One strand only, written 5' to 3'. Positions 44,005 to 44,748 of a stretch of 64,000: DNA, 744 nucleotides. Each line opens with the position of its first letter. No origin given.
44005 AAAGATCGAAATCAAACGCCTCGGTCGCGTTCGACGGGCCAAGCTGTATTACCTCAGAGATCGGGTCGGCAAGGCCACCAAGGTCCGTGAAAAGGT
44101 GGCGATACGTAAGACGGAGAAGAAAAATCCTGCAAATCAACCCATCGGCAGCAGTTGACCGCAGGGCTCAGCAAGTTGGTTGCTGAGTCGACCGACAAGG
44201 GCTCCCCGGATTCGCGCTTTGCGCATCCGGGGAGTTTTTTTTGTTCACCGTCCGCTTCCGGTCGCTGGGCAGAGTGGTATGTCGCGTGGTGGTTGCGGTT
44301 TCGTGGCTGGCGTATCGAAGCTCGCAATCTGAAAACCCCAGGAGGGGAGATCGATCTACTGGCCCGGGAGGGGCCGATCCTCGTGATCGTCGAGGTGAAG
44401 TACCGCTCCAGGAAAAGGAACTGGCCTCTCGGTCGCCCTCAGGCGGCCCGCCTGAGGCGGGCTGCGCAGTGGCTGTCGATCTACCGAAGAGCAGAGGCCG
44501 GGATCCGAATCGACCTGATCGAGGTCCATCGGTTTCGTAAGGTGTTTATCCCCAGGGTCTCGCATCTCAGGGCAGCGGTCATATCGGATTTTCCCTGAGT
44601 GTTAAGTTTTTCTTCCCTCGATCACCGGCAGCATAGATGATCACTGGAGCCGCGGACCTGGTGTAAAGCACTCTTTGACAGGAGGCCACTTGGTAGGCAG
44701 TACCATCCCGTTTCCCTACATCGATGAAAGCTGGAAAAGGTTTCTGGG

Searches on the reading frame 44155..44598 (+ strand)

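Call 35: search_protein_families(library=pfam, proteins=[window:44155-44598:+], max_evalue=0.001)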
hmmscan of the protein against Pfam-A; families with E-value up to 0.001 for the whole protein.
window:44155-44598:+ (147 aa): 1 family
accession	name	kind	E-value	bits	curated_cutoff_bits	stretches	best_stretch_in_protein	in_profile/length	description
PF02021.23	UPF0102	-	4e-15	56.4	23.6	1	39-124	1-80/80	Uncharacterised protein family UPF0102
